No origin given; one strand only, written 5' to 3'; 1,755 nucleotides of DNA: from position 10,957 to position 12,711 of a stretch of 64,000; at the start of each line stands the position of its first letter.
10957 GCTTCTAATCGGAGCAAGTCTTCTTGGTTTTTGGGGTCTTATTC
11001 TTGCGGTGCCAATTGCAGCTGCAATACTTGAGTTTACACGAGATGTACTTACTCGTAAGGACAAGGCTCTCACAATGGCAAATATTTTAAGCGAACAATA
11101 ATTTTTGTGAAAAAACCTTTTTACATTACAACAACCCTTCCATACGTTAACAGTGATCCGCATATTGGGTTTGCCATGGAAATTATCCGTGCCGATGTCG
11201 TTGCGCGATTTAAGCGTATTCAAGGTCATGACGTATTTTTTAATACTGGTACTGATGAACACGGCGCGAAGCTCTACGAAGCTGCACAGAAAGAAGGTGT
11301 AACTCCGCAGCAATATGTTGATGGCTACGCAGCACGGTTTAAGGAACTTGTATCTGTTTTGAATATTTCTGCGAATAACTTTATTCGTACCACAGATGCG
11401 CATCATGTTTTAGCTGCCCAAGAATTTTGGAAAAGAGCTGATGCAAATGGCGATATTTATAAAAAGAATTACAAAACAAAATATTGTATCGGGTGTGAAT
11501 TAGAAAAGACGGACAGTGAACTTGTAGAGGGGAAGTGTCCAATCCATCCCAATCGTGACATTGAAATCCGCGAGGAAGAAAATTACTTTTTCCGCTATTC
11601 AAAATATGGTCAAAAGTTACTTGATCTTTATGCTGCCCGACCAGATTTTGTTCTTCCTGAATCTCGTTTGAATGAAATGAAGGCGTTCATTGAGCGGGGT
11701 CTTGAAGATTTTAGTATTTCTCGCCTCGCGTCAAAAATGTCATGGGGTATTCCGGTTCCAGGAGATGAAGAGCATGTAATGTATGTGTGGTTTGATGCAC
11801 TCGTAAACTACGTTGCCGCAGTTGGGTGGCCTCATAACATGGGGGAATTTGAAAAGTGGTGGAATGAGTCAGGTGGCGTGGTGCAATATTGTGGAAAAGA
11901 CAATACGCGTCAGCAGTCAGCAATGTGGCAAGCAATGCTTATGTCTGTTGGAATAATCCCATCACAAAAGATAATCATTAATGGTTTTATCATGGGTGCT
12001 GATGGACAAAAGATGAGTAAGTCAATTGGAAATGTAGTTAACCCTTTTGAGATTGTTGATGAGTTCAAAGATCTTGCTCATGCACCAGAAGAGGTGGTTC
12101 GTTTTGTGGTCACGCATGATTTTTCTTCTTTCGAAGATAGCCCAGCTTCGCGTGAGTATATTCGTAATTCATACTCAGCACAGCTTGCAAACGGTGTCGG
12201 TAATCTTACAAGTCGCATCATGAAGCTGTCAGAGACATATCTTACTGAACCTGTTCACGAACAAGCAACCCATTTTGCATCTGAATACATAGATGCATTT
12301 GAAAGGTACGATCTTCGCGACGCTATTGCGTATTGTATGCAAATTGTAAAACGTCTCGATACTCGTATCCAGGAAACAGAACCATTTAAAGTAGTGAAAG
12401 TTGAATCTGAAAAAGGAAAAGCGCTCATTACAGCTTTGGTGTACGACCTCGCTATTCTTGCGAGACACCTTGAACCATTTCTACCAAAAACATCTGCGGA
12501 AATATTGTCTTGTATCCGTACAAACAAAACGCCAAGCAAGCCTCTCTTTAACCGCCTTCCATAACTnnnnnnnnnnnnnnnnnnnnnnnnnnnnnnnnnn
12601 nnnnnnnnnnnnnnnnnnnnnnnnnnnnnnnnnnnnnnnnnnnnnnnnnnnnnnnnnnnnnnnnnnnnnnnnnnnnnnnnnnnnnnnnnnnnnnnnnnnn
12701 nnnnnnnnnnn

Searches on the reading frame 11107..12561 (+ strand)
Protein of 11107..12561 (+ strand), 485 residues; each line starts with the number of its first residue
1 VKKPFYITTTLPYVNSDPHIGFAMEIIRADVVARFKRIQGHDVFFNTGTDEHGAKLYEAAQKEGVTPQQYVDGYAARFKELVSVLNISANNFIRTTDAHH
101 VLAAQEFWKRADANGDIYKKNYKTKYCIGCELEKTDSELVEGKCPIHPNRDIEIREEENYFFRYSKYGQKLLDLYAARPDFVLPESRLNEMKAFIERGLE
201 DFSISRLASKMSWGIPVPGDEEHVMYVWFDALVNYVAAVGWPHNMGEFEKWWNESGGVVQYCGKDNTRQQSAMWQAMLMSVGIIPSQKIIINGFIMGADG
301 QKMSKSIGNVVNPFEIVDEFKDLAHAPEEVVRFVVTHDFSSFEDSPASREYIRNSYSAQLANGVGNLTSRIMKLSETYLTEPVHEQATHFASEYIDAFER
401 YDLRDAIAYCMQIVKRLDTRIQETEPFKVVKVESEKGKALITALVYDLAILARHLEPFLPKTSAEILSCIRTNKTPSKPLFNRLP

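Call 20: search_protein_families(library=ncbifam, proteins=[window:11107-12561:+])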
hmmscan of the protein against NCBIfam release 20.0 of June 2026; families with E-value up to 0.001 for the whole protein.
window:11107-12561:+ (485 aa): 20 families
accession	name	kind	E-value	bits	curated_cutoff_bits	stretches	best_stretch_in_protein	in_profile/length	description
NF008900.0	PRK12267.1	equivalog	9.4e-132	440.7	598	1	2-473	3-479/648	methionine--tRNA ligase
TIGR00398.1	metG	equivalog_domain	3.9e-111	372.4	336.35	1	5-476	1-507/530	methionine--tRNA ligase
NF001100.0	PRK00133.1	equivalog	3e-83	280.5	587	2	135-473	166-505/676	methionine--tRNA ligase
NF008860.0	PRK11893.2-2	equivalog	1.5e-71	242.1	761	3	5-137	3-136/583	methionine--tRNA ligase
TIGR00422.1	valS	equivalog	7e-23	80.5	612.1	2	221-339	447-557/863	valine--tRNA ligase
NF009687.0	PRK13208.1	equivalog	1.1e-22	80.1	738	2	3-131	38-181/801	valine--tRNA ligase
TIGR00392.1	ileS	equivalog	4.8e-22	78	621.4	2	221-414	532-731/861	isoleucine--tRNA ligase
NF008859.0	PRK11893.2-1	equivalog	6.9e-19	68.1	553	2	5-132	4-133/498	methionine--tRNA ligase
NF008957.0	PRK12300.1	subfamily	1e-18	66.7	677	2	2-62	31-91/946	leucine--tRNA ligase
NF004349.1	PRK05729.1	equivalog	8.9e-18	63.9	704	2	221-471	437-684/860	valine--tRNA ligase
TIGR00396.1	leuS_bact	equivalog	3.3e-16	58.6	548.4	1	2-173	28-202/843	leucine--tRNA ligase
NF000540.1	alt_ValS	exception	1.5e-15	56.3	900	2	282-472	554-745/827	valine--tRNA ligase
NF011492.0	PRK14900.1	equivalog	6.8e-12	44.1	1783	1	221-352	453-576/1044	valine--tRNA ligase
NF008863.0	PRK11893.2-5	equivalog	1.8e-11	43.3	551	1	9-106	11-109/531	methionine--tRNA ligase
NF000257.1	MupA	exception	4.4e-09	34.6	1900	1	222-320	506-603/1024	mupirocin-resistant isoleucine--tRNA ligase MupA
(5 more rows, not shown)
